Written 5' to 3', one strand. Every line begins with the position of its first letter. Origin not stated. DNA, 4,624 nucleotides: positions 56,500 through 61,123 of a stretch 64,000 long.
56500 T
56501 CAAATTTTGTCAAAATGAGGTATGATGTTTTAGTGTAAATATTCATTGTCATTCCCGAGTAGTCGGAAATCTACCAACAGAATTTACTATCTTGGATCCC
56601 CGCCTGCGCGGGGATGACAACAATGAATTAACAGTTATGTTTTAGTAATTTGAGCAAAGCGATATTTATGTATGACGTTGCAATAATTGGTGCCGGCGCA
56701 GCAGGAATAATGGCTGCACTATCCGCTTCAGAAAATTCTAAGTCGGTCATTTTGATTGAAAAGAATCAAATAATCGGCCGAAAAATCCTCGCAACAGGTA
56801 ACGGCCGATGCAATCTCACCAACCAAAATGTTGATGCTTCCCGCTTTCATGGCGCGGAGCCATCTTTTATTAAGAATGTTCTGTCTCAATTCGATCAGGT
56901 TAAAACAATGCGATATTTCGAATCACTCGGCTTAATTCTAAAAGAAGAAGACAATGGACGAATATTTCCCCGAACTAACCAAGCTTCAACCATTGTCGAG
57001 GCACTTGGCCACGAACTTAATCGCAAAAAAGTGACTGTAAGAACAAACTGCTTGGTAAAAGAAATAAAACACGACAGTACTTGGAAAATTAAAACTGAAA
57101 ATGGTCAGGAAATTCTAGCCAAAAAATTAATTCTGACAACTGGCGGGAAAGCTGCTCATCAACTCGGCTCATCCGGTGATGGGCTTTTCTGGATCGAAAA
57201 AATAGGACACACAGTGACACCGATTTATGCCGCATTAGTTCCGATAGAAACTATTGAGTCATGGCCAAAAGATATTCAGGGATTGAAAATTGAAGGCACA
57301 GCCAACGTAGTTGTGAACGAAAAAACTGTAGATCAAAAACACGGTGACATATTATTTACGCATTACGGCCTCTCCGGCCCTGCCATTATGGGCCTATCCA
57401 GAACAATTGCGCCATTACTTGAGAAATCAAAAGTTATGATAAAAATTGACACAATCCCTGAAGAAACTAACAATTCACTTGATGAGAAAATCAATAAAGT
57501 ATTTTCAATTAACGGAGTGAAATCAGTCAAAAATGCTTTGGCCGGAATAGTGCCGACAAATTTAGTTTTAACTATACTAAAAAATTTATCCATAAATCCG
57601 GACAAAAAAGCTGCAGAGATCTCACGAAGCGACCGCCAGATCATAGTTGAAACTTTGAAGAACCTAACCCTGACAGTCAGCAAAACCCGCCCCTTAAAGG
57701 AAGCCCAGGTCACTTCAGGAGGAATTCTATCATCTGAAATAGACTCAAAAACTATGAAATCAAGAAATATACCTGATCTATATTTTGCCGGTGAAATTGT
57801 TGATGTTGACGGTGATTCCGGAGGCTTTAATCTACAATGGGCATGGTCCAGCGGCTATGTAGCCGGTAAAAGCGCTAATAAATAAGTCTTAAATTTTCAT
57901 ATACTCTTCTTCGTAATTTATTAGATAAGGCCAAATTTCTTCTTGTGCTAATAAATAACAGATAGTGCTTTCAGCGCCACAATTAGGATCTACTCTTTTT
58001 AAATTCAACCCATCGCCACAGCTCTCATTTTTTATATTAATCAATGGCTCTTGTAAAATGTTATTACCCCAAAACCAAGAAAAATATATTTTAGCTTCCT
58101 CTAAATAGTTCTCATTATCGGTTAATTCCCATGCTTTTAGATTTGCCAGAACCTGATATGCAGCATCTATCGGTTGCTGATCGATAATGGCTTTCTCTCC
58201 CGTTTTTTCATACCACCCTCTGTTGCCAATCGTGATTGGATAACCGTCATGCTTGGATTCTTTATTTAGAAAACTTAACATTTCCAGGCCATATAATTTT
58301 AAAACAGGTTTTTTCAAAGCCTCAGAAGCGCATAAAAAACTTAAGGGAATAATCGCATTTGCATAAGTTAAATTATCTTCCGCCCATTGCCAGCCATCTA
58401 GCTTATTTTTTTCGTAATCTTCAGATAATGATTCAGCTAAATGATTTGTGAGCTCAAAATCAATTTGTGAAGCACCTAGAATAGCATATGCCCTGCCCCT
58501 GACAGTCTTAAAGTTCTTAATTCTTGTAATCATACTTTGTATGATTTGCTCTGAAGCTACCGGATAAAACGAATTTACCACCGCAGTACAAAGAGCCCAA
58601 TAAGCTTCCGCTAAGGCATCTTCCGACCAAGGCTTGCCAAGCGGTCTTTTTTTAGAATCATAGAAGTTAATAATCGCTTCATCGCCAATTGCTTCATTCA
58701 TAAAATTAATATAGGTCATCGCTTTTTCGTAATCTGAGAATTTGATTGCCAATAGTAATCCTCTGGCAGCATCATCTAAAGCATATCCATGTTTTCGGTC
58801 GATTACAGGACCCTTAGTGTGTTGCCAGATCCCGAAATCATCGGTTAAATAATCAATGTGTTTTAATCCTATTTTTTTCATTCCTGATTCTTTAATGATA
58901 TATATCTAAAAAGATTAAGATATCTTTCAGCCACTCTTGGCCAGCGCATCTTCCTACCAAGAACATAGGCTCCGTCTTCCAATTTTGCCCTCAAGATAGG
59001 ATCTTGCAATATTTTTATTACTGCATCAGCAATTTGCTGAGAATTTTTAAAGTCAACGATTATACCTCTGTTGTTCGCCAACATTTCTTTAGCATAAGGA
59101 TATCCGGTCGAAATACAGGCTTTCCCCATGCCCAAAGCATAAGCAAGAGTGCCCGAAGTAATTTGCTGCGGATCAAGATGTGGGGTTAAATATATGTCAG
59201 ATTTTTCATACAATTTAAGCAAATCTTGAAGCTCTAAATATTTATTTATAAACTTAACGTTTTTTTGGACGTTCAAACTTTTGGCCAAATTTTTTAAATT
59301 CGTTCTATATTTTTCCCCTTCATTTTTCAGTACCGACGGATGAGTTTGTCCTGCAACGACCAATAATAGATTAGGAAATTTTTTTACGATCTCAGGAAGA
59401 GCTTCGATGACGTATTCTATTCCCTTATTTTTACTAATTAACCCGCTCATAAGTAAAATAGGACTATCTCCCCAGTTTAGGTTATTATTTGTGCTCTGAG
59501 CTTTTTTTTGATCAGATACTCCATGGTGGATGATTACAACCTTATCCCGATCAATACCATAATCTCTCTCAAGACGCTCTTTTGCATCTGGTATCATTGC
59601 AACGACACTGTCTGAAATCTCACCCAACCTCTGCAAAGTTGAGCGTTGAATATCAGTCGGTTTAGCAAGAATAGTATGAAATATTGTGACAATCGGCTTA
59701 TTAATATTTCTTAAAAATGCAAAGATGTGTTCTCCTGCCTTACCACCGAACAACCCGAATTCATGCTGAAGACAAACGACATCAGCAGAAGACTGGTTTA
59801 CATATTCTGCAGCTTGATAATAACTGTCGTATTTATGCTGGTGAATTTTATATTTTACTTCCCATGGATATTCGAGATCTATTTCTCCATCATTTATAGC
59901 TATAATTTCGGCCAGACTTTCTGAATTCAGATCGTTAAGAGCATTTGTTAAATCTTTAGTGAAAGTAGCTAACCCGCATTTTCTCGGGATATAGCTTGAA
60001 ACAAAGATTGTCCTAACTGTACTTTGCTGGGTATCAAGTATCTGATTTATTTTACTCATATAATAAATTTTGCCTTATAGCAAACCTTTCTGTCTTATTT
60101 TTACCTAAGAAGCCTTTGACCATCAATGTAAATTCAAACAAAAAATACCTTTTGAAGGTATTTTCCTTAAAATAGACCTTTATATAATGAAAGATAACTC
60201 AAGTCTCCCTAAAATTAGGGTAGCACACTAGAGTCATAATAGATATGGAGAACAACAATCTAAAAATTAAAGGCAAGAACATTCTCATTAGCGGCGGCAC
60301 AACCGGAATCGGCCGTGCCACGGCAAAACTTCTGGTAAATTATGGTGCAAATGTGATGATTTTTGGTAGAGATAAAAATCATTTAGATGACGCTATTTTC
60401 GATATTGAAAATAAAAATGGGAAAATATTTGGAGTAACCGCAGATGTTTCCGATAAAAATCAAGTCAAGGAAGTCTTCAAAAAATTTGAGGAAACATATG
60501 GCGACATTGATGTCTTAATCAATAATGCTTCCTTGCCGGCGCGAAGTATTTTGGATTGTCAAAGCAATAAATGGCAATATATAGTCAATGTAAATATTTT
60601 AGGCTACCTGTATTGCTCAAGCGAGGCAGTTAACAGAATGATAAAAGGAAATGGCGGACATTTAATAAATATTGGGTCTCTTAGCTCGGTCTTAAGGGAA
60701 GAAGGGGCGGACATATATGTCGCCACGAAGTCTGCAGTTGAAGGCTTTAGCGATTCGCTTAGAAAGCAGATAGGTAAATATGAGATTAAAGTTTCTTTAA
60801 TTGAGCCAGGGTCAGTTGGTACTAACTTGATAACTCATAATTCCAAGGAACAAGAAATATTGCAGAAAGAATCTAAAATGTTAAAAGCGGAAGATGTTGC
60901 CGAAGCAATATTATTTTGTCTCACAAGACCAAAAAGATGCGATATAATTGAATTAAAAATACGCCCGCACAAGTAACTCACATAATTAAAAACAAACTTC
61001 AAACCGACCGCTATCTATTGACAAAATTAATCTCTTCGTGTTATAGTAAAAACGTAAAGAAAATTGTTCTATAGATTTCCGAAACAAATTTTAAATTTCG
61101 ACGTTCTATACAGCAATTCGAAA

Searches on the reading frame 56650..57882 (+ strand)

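Call 74: search_protein_families(library=pfam, proteins=[window:56650-57882:+], max_evalue=0.001)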
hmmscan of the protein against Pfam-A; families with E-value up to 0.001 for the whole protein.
window:56650-57882:+ (411 aa): 10 families
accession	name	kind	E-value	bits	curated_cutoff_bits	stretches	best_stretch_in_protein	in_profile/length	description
PF03486.20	HI0933_like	-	5.8e-82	275.2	50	1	9-407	2-243/244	HI0933-like protein Rossmann domain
PF22780.1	HI0933_like_1st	-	1.9e-35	122.6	27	1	193-354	1-165/165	HI0933-like protein barrel and H2TH domain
PF07992.20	Pyr_redox_2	-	1e-12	48.5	26.1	2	8-45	1-39/291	Pyridine nucleotide-disulphide oxidoreductase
PF01266.30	DAO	-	2.9e-12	47.2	27.9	2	9-43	1-35/353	FAD dependent oxidoreductase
PF12831.13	FAD_oxidored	-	1e-09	38.7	27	1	9-159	1-139/416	FAD dependent oxidoreductase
PF01134.28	GIDA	-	3.9e-09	36.5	22.1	0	9-39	1-31/391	Glucose inhibited division protein A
PF00890.30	FAD_binding_2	-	3.1e-08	33.7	20.4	1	9-43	1-35/414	FAD binding domain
PF13738.12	Pyr_redox_3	-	8.3e-08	32.3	30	0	12-41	2-32/305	Pyridine nucleotide-disulphide oxidoreductase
PF13454.12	NAD_binding_9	-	8.2e-06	26.3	21.8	1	11-165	1-153/155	FAD-NAD(P)-binding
PF13450.12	NAD_binding_8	-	0.00017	22.2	21.9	1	12-43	1-32/68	NAD(P)-binding Rossmann-like domain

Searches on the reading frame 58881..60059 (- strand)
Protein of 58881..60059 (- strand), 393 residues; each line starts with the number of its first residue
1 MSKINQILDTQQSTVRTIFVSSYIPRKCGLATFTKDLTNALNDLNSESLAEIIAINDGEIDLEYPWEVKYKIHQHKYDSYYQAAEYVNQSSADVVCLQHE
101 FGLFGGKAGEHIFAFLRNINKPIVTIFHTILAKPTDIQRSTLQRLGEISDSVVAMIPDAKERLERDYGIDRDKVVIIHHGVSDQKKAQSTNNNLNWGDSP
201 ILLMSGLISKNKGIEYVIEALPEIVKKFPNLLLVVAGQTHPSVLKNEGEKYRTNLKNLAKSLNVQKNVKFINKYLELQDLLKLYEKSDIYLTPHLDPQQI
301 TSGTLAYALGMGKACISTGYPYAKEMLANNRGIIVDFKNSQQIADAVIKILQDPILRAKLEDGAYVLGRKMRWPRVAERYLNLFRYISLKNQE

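Call 74: search_protein_families(library=pfam, proteins=[window:58881-60059:-], max_evalue=0.001)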
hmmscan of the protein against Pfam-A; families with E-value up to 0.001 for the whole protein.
window:58881-60059:- (393 aa): 3 families
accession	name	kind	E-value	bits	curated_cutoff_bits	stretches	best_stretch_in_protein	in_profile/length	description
PF00534.26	Glycos_transf_1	-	1.1e-25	90.6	26.4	1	197-364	13-169/172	Glycosyl transferases group 1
PF13692.12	Glyco_trans_1_4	-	1.3e-18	68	27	1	200-353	2-142/142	Glycosyl transferases group 1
PF13439.12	Glyco_transf_4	-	3.1e-09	37.5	28.5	1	64-183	45-168/170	Glycosyltransferase Family 4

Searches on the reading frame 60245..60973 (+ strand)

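Call 74: search_protein_families(library=pfam, proteins=[window:60245-60973:+], max_evalue=0.001)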
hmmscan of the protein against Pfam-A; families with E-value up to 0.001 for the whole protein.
window:60245-60973:+ (243 aa): 7 families
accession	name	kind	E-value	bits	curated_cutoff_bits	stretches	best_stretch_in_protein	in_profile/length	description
PF00106.31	adh_short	-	4.9e-48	163.6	26.6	1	11-202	1-193/195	short chain dehydrogenase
PF13561.12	adh_short_C2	-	5.2e-35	121.6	27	1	20-225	6-216/236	Enoyl-(Acyl carrier protein) reductase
PF08659.16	KR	-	1.4e-14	54.8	22.6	1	13-175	3-166/180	KR domain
PF01370.27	Epimerase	-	0.00019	21.3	20.9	0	13-81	1-63/240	NAD dependent epimerase/dehydratase family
PF02719.21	Polysacc_synt_2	-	0.00021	21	20.2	1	13-133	1-120/293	Polysaccharide biosynthesis protein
PF13460.12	NAD_binding_10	-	0.00024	21.5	27.2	0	17-80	1-60/184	NAD(P)H-binding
PF16363.11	GDP_Man_Dehyd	-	0.00024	21.1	27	1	14-122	1-107/332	GDP-mannose 4,6 dehydratase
